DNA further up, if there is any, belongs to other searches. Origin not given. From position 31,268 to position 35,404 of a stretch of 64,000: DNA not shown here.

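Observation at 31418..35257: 1285-aa secreted PQQ-propeller / methyltransferase-like / malectin composite protein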

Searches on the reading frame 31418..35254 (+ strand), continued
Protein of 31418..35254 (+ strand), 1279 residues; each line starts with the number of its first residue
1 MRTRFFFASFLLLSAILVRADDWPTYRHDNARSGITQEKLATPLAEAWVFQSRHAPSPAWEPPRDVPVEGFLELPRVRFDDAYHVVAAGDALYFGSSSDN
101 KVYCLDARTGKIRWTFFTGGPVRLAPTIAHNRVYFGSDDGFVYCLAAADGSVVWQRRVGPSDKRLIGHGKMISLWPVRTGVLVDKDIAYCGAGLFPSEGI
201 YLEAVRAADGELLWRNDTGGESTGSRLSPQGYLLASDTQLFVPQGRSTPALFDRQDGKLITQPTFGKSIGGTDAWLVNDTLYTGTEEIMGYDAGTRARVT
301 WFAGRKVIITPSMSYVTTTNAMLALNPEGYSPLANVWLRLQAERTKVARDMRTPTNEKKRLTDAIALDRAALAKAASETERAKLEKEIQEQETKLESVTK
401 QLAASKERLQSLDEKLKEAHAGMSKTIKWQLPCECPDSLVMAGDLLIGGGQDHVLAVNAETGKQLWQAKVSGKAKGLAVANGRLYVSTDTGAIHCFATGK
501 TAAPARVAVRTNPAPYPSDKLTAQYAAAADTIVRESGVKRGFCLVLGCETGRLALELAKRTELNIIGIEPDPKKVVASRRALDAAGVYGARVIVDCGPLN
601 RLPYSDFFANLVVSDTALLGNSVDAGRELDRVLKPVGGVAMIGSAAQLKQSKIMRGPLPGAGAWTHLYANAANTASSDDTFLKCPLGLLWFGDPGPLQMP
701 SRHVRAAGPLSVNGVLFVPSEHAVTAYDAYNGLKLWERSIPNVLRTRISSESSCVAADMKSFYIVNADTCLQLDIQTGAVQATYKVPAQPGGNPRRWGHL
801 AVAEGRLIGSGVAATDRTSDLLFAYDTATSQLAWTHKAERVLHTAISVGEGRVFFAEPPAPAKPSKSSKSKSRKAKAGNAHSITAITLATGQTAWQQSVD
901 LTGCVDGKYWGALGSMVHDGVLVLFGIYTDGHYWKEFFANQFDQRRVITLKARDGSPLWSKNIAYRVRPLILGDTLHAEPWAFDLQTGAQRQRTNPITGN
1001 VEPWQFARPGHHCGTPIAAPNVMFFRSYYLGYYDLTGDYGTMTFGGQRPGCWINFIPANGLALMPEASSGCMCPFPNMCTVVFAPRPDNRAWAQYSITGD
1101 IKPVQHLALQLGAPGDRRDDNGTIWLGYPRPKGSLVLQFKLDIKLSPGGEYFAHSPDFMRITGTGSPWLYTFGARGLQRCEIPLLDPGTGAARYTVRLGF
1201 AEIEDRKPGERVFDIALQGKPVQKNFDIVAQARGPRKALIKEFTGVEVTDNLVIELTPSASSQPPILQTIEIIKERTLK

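Call 5: find_homologous_proteins(query=window:31418-35254:+, max_evalue=1e-10)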
Query window:31418-35254:+ (1279 aa): 3040 proteins with E <= 1e-10 among 8000 candidates; the best 120 are listed.
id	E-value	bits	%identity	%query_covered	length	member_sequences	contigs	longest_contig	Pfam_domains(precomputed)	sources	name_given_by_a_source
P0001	0.0e+0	2349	78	100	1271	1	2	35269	PF13847.13,PF01011.29,PF13360.14,PF13649.13,PF13570.14,PF08241.19,PF11721.15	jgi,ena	-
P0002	0.0e+0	2342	77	100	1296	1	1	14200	PF13847.13,PF01011.29,PF13360.14,PF13649.13,PF13570.14,PF08241.19,PF11721.15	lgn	-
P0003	0.0e+0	2177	71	98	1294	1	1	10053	PF13847.13,PF01011.29,PF13360.14,PF13649.13,PF12819.14,PF13570.14,PF08241.19,PF11721.15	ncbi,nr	ncbi:MAG: PQQ-binding-like beta-propeller repeat protein [Verrucomicrobiae bacterium]|nr:PQQ-binding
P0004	0.0e+0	2173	73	100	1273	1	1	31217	PF01011.29,PF13360.14,PF13649.13,PF12819.14,PF13570.14,PF11721.15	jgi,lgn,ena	-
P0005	0.0e+0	2000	100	67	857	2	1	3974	PF01011.29,PF13360.14,PF13649.13,PF08241.19,PF11721.15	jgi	-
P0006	0.0e+0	1907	63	99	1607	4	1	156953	PF01011.29,PF13360.14,PF13649.13,PF24517.3,PF13570.14,PF08241.19,PF11721.15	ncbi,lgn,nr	ncbi:MAG: PQQ-binding-like beta-propeller repeat protein [Verrucomicrobia bacterium]|nr:PQQ-binding-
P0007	0.0e+0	1878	62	100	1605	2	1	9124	PF13847.13,PF01011.29,PF13360.14,PF13649.13,PF24517.3,PF13570.14,PF11721.15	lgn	-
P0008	0.0e+0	1869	62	99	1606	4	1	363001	PF13847.13,PF01011.29,PF13360.14,PF13649.13,PF24517.3,PF13570.14,PF08241.19,PF11721.15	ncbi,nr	ncbi:MAG: PQQ-binding-like beta-propeller repeat protein [Verrucomicrobia bacterium]|nr:PQQ-binding-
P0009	0.0e+0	1837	62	98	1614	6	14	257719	PF01011.29,PF13360.14,PF13649.13,PF24517.3,PF13570.14,PF08241.19,PF11721.15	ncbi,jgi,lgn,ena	-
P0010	0.0e+0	1817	59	100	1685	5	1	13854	PF01011.29,PF13360.14,PF13649.13,PF24517.3,PF13570.14,PF11721.15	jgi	jgi:outer membrane protein assembly factor BamB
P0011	0.0e+0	1802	60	98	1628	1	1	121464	PF13847.13,PF01011.29,PF13360.14,PF13649.13,PF24517.3,PF13570.14,PF11721.15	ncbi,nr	ncbi:MAG: PQQ-binding-like beta-propeller repeat protein [Verrucomicrobia bacterium]|nr:PQQ-binding-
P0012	0.0e+0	1793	59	98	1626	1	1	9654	PF01011.29,PF13360.14,PF13649.13,PF24517.3,PF13570.14,PF11721.15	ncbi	-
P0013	0.0e+0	1791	58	100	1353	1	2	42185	PF13847.13,PF01011.29,PF13360.14,PF13649.13,PF13570.14,PF08241.19,PF11721.15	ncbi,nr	ncbi:MAG: PQQ-binding-like beta-propeller repeat protein [Kiritimatiellae bacterium]|nr:PQQ-binding-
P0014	0.0e+0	1790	59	98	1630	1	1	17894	PF13847.13,PF01011.29,PF13360.14,PF13649.13,PF24517.3,PF13570.14,PF11721.15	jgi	jgi:outer membrane protein assembly factor BamB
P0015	0.0e+0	1786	58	100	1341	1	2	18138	PF13847.13,PF01011.29,PF07774.20,PF13360.14,PF13649.13,PF13570.14,PF11721.15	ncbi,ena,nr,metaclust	ncbi:MAG: hypothetical protein A2283_06500 [Lentisphaerae bacterium RIFOXYA12_FULL_48_11]|nr:MAG: hy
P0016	0.0e+0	1778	58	99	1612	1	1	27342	PF01011.29,PF13360.14,PF13649.13,PF24517.3,PF13570.14,PF11721.15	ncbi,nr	ncbi:MAG: PQQ-binding-like beta-propeller repeat protein [Verrucomicrobia bacterium]|nr:PQQ-binding-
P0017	0.0e+0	1740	58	98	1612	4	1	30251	PF01011.29,PF13360.14,PF13649.13,PF24517.3,PF13570.14,PF11721.15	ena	-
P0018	0.0e+0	1736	58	100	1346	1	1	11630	PF13847.13,PF01011.29,PF07774.20,PF13360.14,PF13649.13,PF13570.14,PF08241.19,PF11721.15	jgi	jgi:outer membrane protein assembly factor BamB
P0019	0.0e+0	1673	56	98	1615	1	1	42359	PF01011.29,PF13360.14,PF13649.13,PF24517.3,PF13570.14,PF08241.19,PF11721.15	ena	-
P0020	0.0e+0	1653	56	99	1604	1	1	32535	PF01011.29,PF13360.14,PF24517.3,PF13570.14,PF11721.15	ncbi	-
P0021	0.0e+0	1607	54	100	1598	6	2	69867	PF13847.13,PF01011.29,PF13360.14,PF13649.13,PF24517.3,PF13570.14,PF08241.19,PF11721.15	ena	-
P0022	0.0e+0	1602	55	100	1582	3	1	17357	PF13847.13,PF01011.29,PF13360.14,PF13649.13,PF24517.3,PF13570.14,PF08241.19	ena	-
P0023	0.0e+0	1522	53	99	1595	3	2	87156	PF01011.29,PF13360.14,PF13649.13,PF24517.3,PF13570.14,PF08241.19,PF11721.15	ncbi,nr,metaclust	ncbi:MAG: hypothetical protein A3K19_03810 [Lentisphaerae bacterium RIFOXYB12_FULL_65_16]|nr:MAG: hy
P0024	0.0e+0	1503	51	98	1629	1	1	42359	PF13847.13,PF01011.29,PF13360.14,PF13649.13,PF24517.3,PF13570.14,PF08241.19,PF11721.15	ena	-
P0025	0.0e+0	1499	52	100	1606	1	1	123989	PF01011.29,PF13360.14,PF13570.14,PF11721.15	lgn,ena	-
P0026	0.0e+0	1487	52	100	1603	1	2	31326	PF01011.29,PF07774.20,PF13360.14,PF13570.14,PF11721.15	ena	-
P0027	0.0e+0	1486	52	100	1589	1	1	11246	PF13847.13,PF01011.29,PF13360.14,PF13649.13,PF24517.3,PF13570.14,PF08241.19,PF11721.15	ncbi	-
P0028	0.0e+0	1485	51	100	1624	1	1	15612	PF13847.13,PF01011.29,PF13360.14,PF13649.13,PF24517.3,PF13570.14,PF08241.19,PF11721.15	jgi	-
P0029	0.0e+0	1470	52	100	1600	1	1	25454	PF01011.29,PF13360.14,PF13649.13,PF13570.14,PF11721.15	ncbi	-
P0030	0.0e+0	1461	50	99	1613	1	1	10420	PF01011.29,PF13360.14,PF13649.13,PF24517.3,PF13570.14,PF08241.19,PF11721.15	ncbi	-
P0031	0.0e+0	1460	51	100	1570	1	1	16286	PF01011.29,PF13360.14,PF24517.3,PF13570.14,PF11721.15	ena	-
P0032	0.0e+0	1460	51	98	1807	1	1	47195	PF13847.13,PF01011.29,PF13360.14,PF13649.13,PF13570.14,PF08241.19,PF11721.15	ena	-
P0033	0.0e+0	1444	49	99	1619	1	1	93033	PF13847.13,PF01011.29,PF13360.14,PF13649.13,PF24517.3,PF13570.14,PF08241.19,PF11721.15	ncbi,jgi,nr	ncbi:MAG: PQQ-binding-like beta-propeller repeat protein [Planctomycetes bacterium]|nr:PQQ-binding-l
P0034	0.0e+0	1434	50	100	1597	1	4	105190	PF01011.29,PF13360.14,PF24517.3,PF13570.14,PF11721.15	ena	-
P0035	0.0e+0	1428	51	100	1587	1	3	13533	PF01011.29,PF13360.14,PF13649.13,PF24517.3,PF13570.14,PF08241.19,PF11721.15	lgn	-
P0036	0.0e+0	1421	51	99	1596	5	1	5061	PF01011.29,PF13360.14,PF13649.13,PF24517.3,PF13570.14,PF08241.19,PF11721.15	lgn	-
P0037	0.0e+0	1420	49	98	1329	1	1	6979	PF13847.13,PF01011.29,PF13360.14,PF13649.13,PF13570.14,PF08241.19,PF11721.15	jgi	-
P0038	0.0e+0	1416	51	98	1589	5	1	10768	PF01011.29,PF13360.14,PF13649.13,PF24517.3,PF13570.14,PF11721.15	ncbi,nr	ncbi:MAG: PQQ-binding-like beta-propeller repeat protein [Verrucomicrobiae bacterium]|nr:PQQ-binding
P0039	0.0e+0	1411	50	99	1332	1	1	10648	PF13847.13,PF01011.29,PF13360.14,PF13649.13,PF13570.14,PF08241.19,PF11721.15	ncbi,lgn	-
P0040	0.0e+0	1410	48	98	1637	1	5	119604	PF01011.29,PF13360.14,PF13649.13,PF24517.3,PF13570.14,PF08241.19,PF11721.15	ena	-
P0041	0.0e+0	1406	49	98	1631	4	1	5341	PF01011.29,PF13360.14,PF13649.13,PF24517.3,PF13570.14,PF11721.15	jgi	jgi:outer membrane protein assembly factor BamB/flagellar biosynthesis chaperone FliJ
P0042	0.0e+0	1404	48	99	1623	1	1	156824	PF01011.29,PF13360.14,PF13649.13,PF24517.3,PF13570.14,PF11721.15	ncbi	ncbi:MAG: PQQ-binding-like beta-propeller repeat protein [Planctomycetota bacterium]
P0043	0.0e+0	1403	50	100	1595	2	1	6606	PF01011.29,PF13360.14,PF13649.13,PF24517.3,PF13570.14,PF11721.15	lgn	-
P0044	0.0e+0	1401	49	98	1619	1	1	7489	PF01011.29,PF13360.14,PF24517.3,PF13570.14,PF11721.15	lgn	-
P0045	0.0e+0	1398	49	99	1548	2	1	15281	PF01011.29,PF13360.14,PF13649.13,PF24517.3,PF13570.14,PF08241.19,PF11721.15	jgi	jgi:outer membrane protein assembly factor BamB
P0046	0.0e+0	1396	50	98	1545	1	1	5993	PF01011.29,PF13360.14,PF13649.13,PF24517.3,PF13570.14,PF11721.15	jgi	jgi:outer membrane protein assembly factor BamB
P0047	0.0e+0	1395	49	99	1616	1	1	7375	PF13847.13,PF01011.29,PF13360.14,PF13649.13,PF24517.3,PF13570.14,PF08241.19,PF11721.15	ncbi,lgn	-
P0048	0.0e+0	1394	48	99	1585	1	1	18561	PF13847.13,PF01011.29,PF13360.14,PF13649.13,PF24517.3,PF13570.14,PF08241.19,PF11721.15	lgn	-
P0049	0.0e+0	1393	50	99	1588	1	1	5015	PF13847.13,PF01011.29,PF13360.14,PF13649.13,PF24517.3,PF13570.14,PF08241.19,PF11721.15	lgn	-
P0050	0.0e+0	1393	50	100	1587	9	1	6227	PF01011.29,PF13360.14,PF13570.14,PF11721.15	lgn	-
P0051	0.0e+0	1390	49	98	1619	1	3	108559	PF01011.29,PF13360.14,PF24517.3,PF13570.14,PF11721.15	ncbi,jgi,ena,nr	ncbi:MAG TPA: PQQ-binding-like beta-propeller repeat protein [Planctomycetota bacterium]|nr:PQQ-bind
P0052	0.0e+0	1389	48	100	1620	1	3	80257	PF01011.29,PF13360.14,PF24517.3,PF13570.14,PF11721.15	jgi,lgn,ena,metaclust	metaclust:\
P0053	0.0e+0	1389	48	99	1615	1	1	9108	PF01011.29,PF13360.14,PF24517.3,PF13570.14,PF08241.19,PF11721.15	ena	-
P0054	0.0e+0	1387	49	99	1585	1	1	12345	PF13847.13,PF01011.29,PF13360.14,PF13649.13,PF24517.3,PF13570.14,PF08241.19,PF11721.15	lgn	-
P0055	0.0e+0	1386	48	99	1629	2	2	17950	PF01011.29,PF13360.14,PF24517.3,PF13570.14,PF11721.15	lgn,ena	-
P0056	0.0e+0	1386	48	99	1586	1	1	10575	PF13847.13,PF01011.29,PF13360.14,PF13649.13,PF24517.3,PF13570.14,PF08241.19,PF08242.19,PF11721.15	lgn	-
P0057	0.0e+0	1385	49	98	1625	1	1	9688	PF01011.29,PF13360.14,PF13649.13,PF24517.3,PF13570.14,PF11721.15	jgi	-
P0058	0.0e+0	1385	48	99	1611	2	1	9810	PF01011.29,PF13360.14,PF24517.3,PF13570.14,PF11721.15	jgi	-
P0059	0.0e+0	1384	49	98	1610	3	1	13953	PF01011.29,PF13360.14,PF24517.3,PF13570.14,PF11721.15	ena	-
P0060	0.0e+0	1384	49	99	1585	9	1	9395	PF13847.13,PF01011.29,PF13360.14,PF13649.13,PF24517.3,PF13570.14,PF08241.19,PF11721.15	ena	-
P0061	0.0e+0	1383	50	99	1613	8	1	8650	PF13847.13,PF01011.29,PF13360.14,PF13649.13,PF24517.3,PF13570.14,PF08241.19,PF11721.15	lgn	-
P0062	0.0e+0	1383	49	99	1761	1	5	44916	PF13847.13,PF01011.29,PF13360.14,PF13649.13,PF13570.14,PF08241.19,PF11721.15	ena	-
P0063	0.0e+0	1381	49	98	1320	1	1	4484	PF13847.13,PF01011.29,PF13360.14,PF13649.13,PF13570.14,PF08241.19,PF11721.15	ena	-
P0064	0.0e+0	1381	48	99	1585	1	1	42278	PF13847.13,PF01011.29,PF13360.14,PF13649.13,PF24517.3,PF13570.14,PF08241.19,PF11721.15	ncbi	-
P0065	0.0e+0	1380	49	98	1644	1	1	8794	PF13847.13,PF01011.29,PF13360.14,PF13649.13,PF24517.3,PF13570.14,PF08241.19,PF11721.15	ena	-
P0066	0.0e+0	1379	49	98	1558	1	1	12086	PF01011.29,PF13360.14,PF13649.13,PF24517.3,PF13570.14,PF08241.19,PF11721.15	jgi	jgi:outer membrane protein assembly factor BamB/SAM-dependent methyltransferase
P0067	0.0e+0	1378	49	98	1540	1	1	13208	PF01011.29,PF13360.14,PF13649.13,PF24517.3,PF13570.14,PF11721.15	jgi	-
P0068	0.0e+0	1378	48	98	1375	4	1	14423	PF13847.13,PF01011.29,PF13360.14,PF13649.13,PF13570.14,PF08241.19,PF11721.15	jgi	-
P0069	0.0e+0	1376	48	97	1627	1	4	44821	PF01011.29,PF13360.14,PF13649.13,PF24517.3,PF13570.14,PF08241.19,PF11721.15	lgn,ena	-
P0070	0.0e+0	1376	49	99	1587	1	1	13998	PF13847.13,PF01011.29,PF13360.14,PF13649.13,PF24517.3,PF13570.14,PF08241.19,PF11721.15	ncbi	-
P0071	0.0e+0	1375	49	98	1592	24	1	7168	PF13847.13,PF01011.29,PF13360.14,PF13649.13,PF24517.3,PF13570.14,PF08241.19,PF11721.15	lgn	-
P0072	0.0e+0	1375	48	99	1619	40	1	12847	PF13847.13,PF01011.29,PF13360.14,PF13649.13,PF24517.3,PF13570.14,PF08241.19,PF11721.15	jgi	-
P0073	0.0e+0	1373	48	100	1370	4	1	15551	PF01011.29,PF13360.14,PF13649.13,PF13570.14,PF08241.19,PF11721.15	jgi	-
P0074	0.0e+0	1371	48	100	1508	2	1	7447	PF01011.29,PF13360.14,PF13649.13,PF24517.3,PF13570.14,PF11721.15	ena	-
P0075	0.0e+0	1369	48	98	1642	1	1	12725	PF13847.13,PF01011.29,PF13360.14,PF13649.13,PF24517.3,PF13570.14,PF08241.19,PF11721.15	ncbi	-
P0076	0.0e+0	1368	47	100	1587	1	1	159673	PF13847.13,PF01011.29,PF13360.14,PF13649.13,PF24517.3,PF13570.14,PF08241.19,PF11721.15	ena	-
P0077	0.0e+0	1368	49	98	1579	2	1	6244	PF01011.29,PF13360.14,PF13649.13,PF24517.3,PF13570.14,PF08241.19,PF11721.15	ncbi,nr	ncbi:MAG: PQQ-binding-like beta-propeller repeat protein, partial [Planctomycetes bacterium]|nr:PQQ-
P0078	0.0e+0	1365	47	67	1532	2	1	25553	PF13847.13,PF01011.29,PF13360.14,PF13649.13,PF13570.14,PF08241.19,PF11721.15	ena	-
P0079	0.0e+0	1365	49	99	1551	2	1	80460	PF01011.29,PF13360.14,PF24517.3,PF13570.14,PF11721.15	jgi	-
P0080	0.0e+0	1365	48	98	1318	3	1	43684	PF13847.13,PF01011.29,PF13360.14,PF13649.13,PF13570.14,PF08241.19,PF11721.15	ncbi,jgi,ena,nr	ncbi:MAG: PQQ-binding-like beta-propeller repeat protein [Thermoguttaceae bacterium]|jgi:outer membr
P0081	0.0e+0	1365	47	100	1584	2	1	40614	PF13847.13,PF01011.29,PF13360.14,PF13649.13,PF24517.3,PF13570.14,PF08241.19,PF11721.15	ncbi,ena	-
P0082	0.0e+0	1364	48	98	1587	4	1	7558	PF13847.13,PF01011.29,PF13360.14,PF13649.13,PF24517.3,PF13570.14,PF08241.19,PF11721.15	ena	-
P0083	0.0e+0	1364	49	98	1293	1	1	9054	PF01011.29,PF13360.14,PF13570.14,PF11721.15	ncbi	-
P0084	0.0e+0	1364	48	98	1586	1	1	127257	PF13847.13,PF01011.29,PF13360.14,PF13649.13,PF13570.14,PF08241.19,PF11721.15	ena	-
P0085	0.0e+0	1364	47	100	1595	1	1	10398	PF13847.13,PF01011.29,PF13360.14,PF13649.13,PF24517.3,PF13570.14,PF08241.19,PF11721.15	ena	-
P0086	0.0e+0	1364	49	99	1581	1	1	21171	PF01011.29,PF13360.14,PF13649.13,PF24517.3,PF13570.14,PF08241.19,PF11721.15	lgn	-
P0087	0.0e+0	1364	48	98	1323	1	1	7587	PF13847.13,PF01011.29,PF13360.14,PF13649.13,PF13570.14,PF08241.19,PF11721.15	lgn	-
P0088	0.0e+0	1363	47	99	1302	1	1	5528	PF01011.29,PF13360.14,PF13570.14,PF11721.15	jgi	-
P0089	0.0e+0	1363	48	100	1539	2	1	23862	PF01011.29,PF13360.14,PF13649.13,PF24517.3,PF13570.14,PF11721.15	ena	-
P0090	0.0e+0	1362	47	99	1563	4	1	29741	PF13847.13,PF01011.29,PF13360.14,PF13649.13,PF13570.14,PF08241.19,PF11721.15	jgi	jgi:outer membrane protein assembly factor BamB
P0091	0.0e+0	1362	49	99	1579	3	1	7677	PF01011.29,PF13360.14,PF13649.13,PF24517.3,PF13570.14,PF11721.15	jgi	-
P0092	0.0e+0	1362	48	99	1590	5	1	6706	PF13847.13,PF01011.29,PF13360.14,PF13649.13,PF24517.3,PF13570.14,PF08241.19,PF11721.15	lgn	-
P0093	0.0e+0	1362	47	100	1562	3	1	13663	PF01011.29,PF13360.14,PF13649.13,PF24517.3,PF13570.14,PF11721.15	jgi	-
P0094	0.0e+0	1362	47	99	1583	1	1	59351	PF13847.13,PF01011.29,PF13360.14,PF13649.13,PF24517.3,PF13570.14,PF08241.19,PF08242.19,PF11721.15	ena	-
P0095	0.0e+0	1362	49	67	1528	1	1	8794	PF01011.29,PF13360.14,PF24517.3,PF13570.14,PF11721.15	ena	-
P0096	0.0e+0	1362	50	99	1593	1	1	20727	PF01011.29,PF13360.14,PF13649.13,PF24517.3,PF13570.14,PF08241.19,PF11721.15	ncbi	-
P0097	0.0e+0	1361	48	98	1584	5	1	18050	PF13847.13,PF01011.29,PF13360.14,PF13649.13,PF24517.3,PF13570.14,PF08241.19,PF11721.15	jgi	-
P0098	0.0e+0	1360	47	69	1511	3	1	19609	PF01011.29,PF13360.14,PF13649.13,PF24517.3,PF13570.14,PF11721.15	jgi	-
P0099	0.0e+0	1360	48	99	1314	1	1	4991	PF01011.29,PF13360.14,PF13570.14,PF11721.15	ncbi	-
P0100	0.0e+0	1359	48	99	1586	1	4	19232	PF01011.29,PF13360.14,PF13649.13,PF24517.3,PF13570.14,PF08241.19,PF11721.15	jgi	jgi:outer membrane protein assembly factor BamB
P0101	0.0e+0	1359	47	98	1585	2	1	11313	PF01011.29,PF13360.14,PF13649.13,PF24517.3,PF13570.14,PF08241.19,PF11721.15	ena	-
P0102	0.0e+0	1359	47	99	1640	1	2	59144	PF13847.13,PF01011.29,PF13360.14,PF13649.13,PF24517.3,PF13570.14,PF08241.19,PF11721.15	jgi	-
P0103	0.0e+0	1359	48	99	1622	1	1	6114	PF01011.29,PF07774.20,PF13360.14,PF13649.13,PF24517.3,PF13570.14,PF08241.19,PF11721.15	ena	-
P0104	0.0e+0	1359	47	98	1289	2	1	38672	PF01011.29,PF07774.20,PF13360.14,PF13649.13,PF13570.14,PF11721.15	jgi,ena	-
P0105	0.0e+0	1358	48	99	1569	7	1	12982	PF13847.13,PF01011.29,PF13360.14,PF13649.13,PF24517.3,PF13570.14,PF08241.19,PF11721.15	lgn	-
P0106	0.0e+0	1357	47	68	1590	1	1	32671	PF01011.29,PF13360.14,PF24517.3,PF13570.14,PF11721.15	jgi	jgi:outer membrane protein assembly factor BamB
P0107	0.0e+0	1356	48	99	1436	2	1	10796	PF01011.29,PF13360.14,PF13570.14,PF11721.15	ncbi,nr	ncbi:MAG: hypothetical protein FJ290_17630, partial [Planctomycetes bacterium]|nr:hypothetical prote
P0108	0.0e+0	1355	49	99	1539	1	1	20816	PF01011.29,PF13360.14,PF24517.3,PF13570.14,PF11721.15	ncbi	-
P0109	0.0e+0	1355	47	99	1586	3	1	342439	PF13847.13,PF01011.29,PF13360.14,PF13649.13,PF13570.14,PF08241.19,PF11721.15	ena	-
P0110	0.0e+0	1354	49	99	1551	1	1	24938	PF01011.29,PF13360.14,PF24517.3,PF13570.14,PF11721.15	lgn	-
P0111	0.0e+0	1353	48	99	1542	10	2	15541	PF01011.29,PF13360.14,PF13649.13,PF24517.3,PF13570.14,PF11721.15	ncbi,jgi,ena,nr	ncbi:MAG TPA: PQQ-binding-like beta-propeller repeat protein [Thermoguttaceae bacterium]|nr:PQQ-bind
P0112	0.0e+0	1352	49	99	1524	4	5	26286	PF01011.29,PF13360.14,PF24517.3,PF13570.14,PF11721.15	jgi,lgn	-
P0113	0.0e+0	1351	48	99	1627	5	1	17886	PF01011.29,PF13360.14,PF24517.3,PF13570.14,PF11721.15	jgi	-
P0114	0.0e+0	1351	49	98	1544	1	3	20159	PF01011.29,PF13360.14,PF24517.3,PF13570.14,PF11721.15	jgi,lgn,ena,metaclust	metaclust:\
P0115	0.0e+0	1351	48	99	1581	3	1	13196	PF13847.13,PF01011.29,PF13360.14,PF13649.13,PF24517.3,PF13570.14,PF08241.19,PF11721.15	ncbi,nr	ncbi:MAG: PQQ-binding-like beta-propeller repeat protein [Rhodopirellula sp.]|nr:PQQ-binding-like be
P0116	0.0e+0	1351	47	99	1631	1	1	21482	PF13847.13,PF01011.29,PF13360.14,PF13649.13,PF24517.3,PF13570.14,PF08241.19,PF11721.15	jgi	jgi:outer membrane protein assembly factor BamB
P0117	0.0e+0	1351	47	100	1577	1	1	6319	PF13847.13,PF01011.29,PF13360.14,PF13649.13,PF24517.3,PF13570.14,PF08241.19,PF11721.15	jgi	jgi:outer membrane protein assembly factor BamB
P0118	0.0e+0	1350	48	100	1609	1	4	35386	PF01011.29,PF13360.14,PF24517.3,PF13570.14,PF11721.15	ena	-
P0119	0.0e+0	1349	48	69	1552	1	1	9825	PF01011.29,PF13360.14,PF24517.3,PF13570.14,PF10633.16,PF11721.15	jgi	-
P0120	0.0e+0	1349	47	98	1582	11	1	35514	PF13847.13,PF01011.29,PF13360.14,PF13649.13,PF24517.3,PF13570.14,PF08241.19,PF11721.15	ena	-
